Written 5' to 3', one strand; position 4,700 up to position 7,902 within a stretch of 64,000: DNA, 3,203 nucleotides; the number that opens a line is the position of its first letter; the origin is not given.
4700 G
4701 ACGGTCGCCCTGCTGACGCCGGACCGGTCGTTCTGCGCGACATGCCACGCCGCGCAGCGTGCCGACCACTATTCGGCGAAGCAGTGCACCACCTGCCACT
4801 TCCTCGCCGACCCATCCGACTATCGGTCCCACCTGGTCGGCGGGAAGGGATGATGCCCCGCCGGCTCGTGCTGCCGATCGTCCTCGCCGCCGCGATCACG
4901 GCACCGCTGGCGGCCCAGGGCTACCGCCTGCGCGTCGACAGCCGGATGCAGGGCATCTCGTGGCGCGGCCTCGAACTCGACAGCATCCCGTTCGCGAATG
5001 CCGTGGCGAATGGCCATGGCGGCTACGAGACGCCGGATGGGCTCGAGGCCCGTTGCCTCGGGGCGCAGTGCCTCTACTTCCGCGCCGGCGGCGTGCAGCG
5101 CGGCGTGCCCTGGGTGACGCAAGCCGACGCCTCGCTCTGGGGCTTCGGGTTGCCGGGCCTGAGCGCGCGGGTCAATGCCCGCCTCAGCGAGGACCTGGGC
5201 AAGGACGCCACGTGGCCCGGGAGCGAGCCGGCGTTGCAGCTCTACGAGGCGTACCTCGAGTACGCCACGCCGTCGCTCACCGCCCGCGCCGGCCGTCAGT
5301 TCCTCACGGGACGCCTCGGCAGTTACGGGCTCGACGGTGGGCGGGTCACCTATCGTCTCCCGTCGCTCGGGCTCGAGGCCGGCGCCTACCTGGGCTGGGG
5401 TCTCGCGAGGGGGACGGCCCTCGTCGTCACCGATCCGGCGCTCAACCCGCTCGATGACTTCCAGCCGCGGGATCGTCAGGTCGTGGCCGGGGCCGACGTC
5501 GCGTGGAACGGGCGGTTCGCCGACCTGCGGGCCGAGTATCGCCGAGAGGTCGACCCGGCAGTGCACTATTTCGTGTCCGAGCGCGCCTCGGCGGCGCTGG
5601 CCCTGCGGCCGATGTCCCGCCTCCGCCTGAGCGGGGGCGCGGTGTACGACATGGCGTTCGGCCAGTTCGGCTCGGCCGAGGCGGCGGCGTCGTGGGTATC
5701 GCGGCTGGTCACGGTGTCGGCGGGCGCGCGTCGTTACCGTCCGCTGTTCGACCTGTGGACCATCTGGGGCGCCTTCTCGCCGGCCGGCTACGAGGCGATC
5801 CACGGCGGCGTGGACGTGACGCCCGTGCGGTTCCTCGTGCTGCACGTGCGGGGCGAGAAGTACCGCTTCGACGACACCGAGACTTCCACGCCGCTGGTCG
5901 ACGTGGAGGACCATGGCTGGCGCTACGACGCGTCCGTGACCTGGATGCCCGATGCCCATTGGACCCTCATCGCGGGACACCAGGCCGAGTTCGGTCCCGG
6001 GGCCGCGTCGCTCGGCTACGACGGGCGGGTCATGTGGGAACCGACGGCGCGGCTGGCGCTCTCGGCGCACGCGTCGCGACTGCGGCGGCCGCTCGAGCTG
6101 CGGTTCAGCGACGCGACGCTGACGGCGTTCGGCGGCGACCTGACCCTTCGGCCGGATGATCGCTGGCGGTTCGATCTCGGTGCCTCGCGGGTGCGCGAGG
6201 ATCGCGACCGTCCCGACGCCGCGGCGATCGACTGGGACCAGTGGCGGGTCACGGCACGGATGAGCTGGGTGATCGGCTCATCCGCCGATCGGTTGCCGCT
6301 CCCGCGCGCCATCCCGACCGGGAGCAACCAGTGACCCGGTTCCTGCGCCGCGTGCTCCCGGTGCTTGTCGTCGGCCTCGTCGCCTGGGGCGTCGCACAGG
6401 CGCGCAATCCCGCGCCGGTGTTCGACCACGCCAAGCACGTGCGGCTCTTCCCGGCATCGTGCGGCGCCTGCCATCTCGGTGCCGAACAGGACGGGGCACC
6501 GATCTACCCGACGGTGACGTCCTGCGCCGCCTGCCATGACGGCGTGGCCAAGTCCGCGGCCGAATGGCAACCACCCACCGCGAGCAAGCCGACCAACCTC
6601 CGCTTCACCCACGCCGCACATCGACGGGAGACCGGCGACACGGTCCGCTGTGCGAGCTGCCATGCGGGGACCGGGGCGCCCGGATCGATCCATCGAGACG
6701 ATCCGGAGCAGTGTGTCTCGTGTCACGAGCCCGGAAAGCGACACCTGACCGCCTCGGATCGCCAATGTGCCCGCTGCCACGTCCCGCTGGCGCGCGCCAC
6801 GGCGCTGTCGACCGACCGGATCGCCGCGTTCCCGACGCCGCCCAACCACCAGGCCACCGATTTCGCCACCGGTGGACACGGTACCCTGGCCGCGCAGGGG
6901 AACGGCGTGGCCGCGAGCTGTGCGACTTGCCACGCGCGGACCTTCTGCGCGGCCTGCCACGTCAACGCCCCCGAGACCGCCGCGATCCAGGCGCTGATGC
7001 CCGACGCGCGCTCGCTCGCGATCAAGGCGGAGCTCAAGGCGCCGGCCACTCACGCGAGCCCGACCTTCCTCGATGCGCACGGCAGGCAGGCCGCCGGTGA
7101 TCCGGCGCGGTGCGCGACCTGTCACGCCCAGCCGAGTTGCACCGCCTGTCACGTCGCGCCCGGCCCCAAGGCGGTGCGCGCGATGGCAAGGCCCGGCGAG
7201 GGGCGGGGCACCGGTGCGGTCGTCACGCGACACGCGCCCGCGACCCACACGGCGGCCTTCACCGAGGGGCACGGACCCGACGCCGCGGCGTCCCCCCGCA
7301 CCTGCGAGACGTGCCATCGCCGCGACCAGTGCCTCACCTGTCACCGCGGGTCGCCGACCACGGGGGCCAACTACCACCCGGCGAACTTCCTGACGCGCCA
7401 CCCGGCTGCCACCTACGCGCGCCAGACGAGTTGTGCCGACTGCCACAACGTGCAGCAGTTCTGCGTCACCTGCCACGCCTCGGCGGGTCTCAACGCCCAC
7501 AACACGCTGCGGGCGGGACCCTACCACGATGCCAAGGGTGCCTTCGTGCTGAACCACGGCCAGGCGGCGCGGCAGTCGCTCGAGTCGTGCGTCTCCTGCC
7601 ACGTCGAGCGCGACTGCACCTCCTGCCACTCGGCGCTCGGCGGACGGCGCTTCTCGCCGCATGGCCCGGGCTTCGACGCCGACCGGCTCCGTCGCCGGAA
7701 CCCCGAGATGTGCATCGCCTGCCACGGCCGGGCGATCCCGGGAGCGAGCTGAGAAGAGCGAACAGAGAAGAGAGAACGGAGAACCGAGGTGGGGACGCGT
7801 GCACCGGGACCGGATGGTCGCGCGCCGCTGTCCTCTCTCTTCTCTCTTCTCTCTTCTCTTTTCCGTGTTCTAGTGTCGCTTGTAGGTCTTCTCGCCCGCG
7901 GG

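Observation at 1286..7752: Four-gene multihaem cytochrome / beta-barrel cluster: candidate porin-cytochrome trans-envelope electron conduit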

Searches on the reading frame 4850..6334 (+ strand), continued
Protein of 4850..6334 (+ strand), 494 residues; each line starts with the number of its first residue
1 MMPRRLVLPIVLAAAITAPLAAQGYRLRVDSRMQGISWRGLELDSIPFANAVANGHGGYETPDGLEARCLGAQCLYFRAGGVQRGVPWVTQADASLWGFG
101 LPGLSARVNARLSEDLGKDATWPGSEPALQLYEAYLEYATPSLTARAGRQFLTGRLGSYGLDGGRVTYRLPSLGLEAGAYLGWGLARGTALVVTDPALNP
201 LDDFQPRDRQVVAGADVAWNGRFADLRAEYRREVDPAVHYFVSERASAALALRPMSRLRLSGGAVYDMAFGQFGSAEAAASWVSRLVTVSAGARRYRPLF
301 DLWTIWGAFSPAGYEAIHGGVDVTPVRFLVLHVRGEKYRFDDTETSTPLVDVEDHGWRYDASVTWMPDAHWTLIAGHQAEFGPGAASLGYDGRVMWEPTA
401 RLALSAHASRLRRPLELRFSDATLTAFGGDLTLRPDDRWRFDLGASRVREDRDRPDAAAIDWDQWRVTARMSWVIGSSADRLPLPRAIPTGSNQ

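Call 76: list_cluster_members(proteins=[P0473, P0491, P0412, P0424, P0440, P0515, P0449, P0462, P0478, P0499])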
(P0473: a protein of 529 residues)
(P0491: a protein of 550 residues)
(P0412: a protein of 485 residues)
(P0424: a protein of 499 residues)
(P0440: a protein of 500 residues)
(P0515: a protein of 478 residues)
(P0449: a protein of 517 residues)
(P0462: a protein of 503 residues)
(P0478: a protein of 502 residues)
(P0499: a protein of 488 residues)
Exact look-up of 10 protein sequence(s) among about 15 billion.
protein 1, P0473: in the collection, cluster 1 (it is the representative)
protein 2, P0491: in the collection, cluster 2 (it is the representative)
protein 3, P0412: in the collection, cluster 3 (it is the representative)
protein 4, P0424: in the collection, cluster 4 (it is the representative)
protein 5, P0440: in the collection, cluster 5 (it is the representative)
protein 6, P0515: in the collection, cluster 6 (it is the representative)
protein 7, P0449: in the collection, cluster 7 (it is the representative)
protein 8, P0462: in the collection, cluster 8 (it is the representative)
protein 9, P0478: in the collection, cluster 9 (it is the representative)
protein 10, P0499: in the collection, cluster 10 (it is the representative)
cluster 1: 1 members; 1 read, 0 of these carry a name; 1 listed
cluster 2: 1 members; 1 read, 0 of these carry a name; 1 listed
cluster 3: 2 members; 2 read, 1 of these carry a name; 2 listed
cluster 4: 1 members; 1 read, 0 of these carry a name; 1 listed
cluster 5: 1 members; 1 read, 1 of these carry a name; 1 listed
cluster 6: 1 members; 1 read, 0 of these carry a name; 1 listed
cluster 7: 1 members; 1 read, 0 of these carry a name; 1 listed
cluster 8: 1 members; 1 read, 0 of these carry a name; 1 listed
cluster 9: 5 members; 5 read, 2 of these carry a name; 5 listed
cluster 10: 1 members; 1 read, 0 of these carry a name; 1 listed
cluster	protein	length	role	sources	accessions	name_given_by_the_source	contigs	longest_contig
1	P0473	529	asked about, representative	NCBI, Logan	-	-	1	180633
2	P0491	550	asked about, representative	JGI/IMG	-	-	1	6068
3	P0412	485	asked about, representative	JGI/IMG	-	hypothetical protein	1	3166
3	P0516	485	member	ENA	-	-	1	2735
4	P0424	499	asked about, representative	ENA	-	-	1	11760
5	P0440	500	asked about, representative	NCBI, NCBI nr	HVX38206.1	MAG TPA: hypothetical protein VHB25_01440 [Gemmatimonadaceae bacterium] | hypothetical protein [Gemmatimonadaceae bacterium]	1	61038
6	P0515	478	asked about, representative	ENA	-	-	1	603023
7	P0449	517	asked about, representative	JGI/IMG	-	-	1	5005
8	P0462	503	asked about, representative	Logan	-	-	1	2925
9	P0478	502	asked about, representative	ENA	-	-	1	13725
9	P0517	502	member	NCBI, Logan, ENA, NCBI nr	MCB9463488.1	MAG: hypothetical protein H6682_07375 [Candidatus Eisenbacteria bacterium] | hypothetical protein [Candidatus Eisenbacteria bacterium]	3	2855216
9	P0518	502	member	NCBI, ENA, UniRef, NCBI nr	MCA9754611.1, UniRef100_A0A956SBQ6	MAG: hypothetical protein KDA27_02325 [Candidatus Eisenbacteria bacterium] | LPS-assembly protein LptD n=1 Tax=Eiseniibacteriota bacterium TaxID=2212470 ... | hypothetical protein [Candidatus Eisenbacteria bacterium]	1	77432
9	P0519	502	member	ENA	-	-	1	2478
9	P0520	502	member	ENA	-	-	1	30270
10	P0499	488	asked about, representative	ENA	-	-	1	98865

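Call 77: search_protein_families(library=pfam, alignment_id=A1, max_evalue=1)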
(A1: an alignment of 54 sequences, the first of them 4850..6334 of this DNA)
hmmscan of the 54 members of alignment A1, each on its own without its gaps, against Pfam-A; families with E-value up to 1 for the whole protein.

A. member 1, window:4850-6334:+ (494 aa): 0 families

B. families by the number of members that match (of 54 scanned): 11 families
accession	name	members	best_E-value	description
PF13505.12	OMP_b-brl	14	3.9e-05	Outer membrane protein beta-barrel domain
PF03349.22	Toluene_X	6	0.044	Outer membrane protein transport protein (OMPP1/FadL/TodX)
PF10677.15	DUF2490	4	0.019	Protein of unknown function (DUF2490)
PF18918.5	DUF5669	3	0.014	Family of unknown function (DUF5669)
PF04453.20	LptD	3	0.14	LPS transport system D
PF13609.12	Porin_4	2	0.0022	Gram-negative porin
PF03797.25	Autotransporter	2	0.034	Autotransporter beta-domain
PF07642.17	BBP2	1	0.05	Putative beta-barrel porin-2, OmpL-like. bbp2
PF25222.1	DUF7840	1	0.065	Domain of unknown function (DUF7840)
PF09918.14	DUF2148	1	0.18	Uncharacterized protein containing a ferredoxin domain (DUF2148)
PF11141.13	DUF2914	1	0.35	Protein of unknown function (DUF2914)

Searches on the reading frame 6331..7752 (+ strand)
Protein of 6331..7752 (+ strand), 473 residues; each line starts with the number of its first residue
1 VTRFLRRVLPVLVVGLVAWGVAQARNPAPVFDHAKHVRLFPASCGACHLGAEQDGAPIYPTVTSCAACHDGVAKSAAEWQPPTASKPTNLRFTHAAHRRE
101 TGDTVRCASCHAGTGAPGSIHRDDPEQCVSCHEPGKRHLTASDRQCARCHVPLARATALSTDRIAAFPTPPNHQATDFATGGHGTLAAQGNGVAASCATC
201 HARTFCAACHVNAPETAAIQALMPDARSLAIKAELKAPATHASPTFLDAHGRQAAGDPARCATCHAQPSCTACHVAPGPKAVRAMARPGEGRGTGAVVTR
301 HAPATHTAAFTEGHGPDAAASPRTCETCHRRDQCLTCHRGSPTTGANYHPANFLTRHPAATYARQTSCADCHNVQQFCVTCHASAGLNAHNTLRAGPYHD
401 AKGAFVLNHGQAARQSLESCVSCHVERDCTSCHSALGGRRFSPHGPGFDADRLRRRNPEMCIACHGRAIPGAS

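Call 4: search_protein_families(library=pfam, proteins=[window:6331-7752:+], max_evalue=1)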
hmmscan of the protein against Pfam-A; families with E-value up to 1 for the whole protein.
window:6331-7752:+ (473 aa): 4 families
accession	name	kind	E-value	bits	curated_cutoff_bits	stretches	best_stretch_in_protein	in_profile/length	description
PF14522.11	Cytochrome_C7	-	4.6e-15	55.6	24.8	3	92-150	3-66/67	Cytochrome c7 and related cytochrome c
PF22113.1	Mtrc-MtrF_II-IV_dom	-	1.9e-13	50.8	30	2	375-467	81-165/176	Outer membrane cytochrome MtrC/MtrF-like, domains II/IV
PF14537.11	Cytochrom_c3_2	-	5.4e-08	33.6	25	2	42-112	7-65/79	Cytochrome c3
PF09699.15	Paired_CXXCH_1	-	5.6e-06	26.4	20.6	2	426-467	6-38/41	Doubled CXXCH motif (Paired_CXXCH_1)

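Call 5: search_protein_families(library=ncbifam, proteins=[window:6331-7752:+], max_evalue=1)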
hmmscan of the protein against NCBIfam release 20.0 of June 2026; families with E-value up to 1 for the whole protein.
window:6331-7752:+ (473 aa): 4 families
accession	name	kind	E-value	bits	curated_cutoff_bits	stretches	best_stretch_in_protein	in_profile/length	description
NF045713.1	CxxCH_16_HmcA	equivalog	5.5e-06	25.3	400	2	36-112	106-182/541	sulfate respiration complex hexadecaheme cytochrome HmcA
NF041781.1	mnquin_red_QrcA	equivalog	0.0003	20.5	180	2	11-72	11-74/174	menaquinone reductase multiheme cytochrome c subunit QrcA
NF045930.1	Cytc6PetJCyano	equivalog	0.12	12.3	135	1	12-51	7-46/110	cytochrome c6 PetJ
TIGR03507.1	decahem_SO1788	subfamily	0.56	8.6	209.3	1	429-465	164-188/672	OmcA/MtrC family decaheme c-type cytochrome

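Call 28: search_solved_structures(query=window:6331-7752:+, max_evalue=10, show_alignments=2)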
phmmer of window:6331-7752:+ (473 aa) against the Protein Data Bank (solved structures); distinct sequences matched with E-value up to 10: 10.
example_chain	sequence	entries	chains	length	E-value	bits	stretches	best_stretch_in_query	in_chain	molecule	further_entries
3ouq_A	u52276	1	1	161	0.0021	20.3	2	125-158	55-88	Cytochrome c family protein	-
6lod_A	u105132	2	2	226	0.0032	19.7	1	26-139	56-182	MULTIHEME_CYTC domain-containing protein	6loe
8k9e_A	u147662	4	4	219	0.0049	19.1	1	29-176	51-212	Cytochrome c7-like domain-containing protein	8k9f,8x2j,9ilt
6f0k_A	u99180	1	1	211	0.18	13.9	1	27-152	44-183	Cytochrome c family protein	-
1gks_A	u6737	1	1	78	0.23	13.5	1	191-220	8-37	CYTOCHROME C551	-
4ltu_A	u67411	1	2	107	0.25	13.4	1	173-215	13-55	Ferredoxin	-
2dvh_A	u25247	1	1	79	0.69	12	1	268-296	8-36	CYTOCHROME C-553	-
1dvh_A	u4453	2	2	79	0.88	11.6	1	268-296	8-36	CYTOCHROME C553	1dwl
1e08_E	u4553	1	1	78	0.91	11.6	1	268-296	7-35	CYTOCHROME C553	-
5mrv_A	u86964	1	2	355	1.1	11.3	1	160-224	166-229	Carboxypeptidase O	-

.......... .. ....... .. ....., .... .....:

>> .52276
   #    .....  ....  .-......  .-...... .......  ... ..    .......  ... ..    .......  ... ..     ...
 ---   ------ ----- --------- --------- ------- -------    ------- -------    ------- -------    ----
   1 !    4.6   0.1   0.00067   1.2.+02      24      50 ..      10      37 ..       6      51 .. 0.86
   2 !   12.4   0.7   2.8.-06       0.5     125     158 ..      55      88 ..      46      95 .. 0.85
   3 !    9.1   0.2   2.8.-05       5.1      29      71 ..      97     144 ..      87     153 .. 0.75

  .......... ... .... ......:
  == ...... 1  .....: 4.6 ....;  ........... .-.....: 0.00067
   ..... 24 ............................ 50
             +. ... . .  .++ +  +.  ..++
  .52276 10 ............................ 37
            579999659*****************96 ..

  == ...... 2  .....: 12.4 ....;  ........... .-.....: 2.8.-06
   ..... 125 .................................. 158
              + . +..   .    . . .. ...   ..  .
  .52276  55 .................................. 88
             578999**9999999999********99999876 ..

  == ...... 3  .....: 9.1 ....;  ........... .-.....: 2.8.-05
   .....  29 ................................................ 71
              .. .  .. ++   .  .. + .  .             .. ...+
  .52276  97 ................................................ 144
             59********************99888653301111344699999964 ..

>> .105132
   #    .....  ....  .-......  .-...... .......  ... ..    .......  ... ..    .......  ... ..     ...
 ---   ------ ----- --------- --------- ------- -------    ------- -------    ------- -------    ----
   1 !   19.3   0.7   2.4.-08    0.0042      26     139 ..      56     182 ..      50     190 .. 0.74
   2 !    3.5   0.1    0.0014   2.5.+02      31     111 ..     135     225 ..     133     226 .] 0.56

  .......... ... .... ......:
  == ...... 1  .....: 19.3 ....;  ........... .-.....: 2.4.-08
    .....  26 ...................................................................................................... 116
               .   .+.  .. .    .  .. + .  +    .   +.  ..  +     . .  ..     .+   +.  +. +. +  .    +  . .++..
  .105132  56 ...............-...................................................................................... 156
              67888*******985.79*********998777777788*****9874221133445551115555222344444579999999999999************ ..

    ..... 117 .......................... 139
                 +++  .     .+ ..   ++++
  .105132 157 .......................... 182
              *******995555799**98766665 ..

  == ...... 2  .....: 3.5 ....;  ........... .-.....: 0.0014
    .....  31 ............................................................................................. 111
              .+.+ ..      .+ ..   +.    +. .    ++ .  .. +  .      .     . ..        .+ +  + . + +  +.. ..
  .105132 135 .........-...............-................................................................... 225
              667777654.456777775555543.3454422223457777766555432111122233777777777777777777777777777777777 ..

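Call 67: search_solved_structures(query=A3, max_evalue=0.1)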
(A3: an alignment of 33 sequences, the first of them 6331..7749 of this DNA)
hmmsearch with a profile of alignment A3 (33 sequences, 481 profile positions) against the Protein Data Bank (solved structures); distinct sequences matched with E-value up to 0.1: 11.
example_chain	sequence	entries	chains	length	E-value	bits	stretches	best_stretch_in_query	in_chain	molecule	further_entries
6lod_A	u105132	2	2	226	1.7e-08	37.1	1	28-168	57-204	MULTIHEME_CYTC domain-containing protein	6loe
8k9e_A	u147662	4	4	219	3.6e-08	36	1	22-174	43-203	Cytochrome c7-like domain-containing protein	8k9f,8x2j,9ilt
6f0k_A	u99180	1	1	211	5.2e-07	32.2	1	29-147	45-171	Cytochrome c family protein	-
2e84_A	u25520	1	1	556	1.9e-06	30.3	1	41-165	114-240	High-molecular-weight cytochrome c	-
1z1n_X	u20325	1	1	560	0.00022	23.6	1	37-141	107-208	sixteen heme cytochrome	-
3ubr_A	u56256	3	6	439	0.0004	22.7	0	108-160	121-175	Cytochrome c-552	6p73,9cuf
3bxu_A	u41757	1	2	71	0.0042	19.3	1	23-70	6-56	Cytochrome c3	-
1qdb_A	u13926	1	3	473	0.012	17.8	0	108-159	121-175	CYTOCHROME C NITRITE REDUCTASE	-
3h4n_A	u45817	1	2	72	0.036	16.2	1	22-70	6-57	Cytochrome c7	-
8bcx_A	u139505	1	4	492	0.074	15.2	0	105-162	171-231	Nitrite reductase (cytochrome; ammonia-forming)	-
6v0a_A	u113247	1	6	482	0.087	15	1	90-161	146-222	Nitrite reductase (cytochrome; ammonia-forming)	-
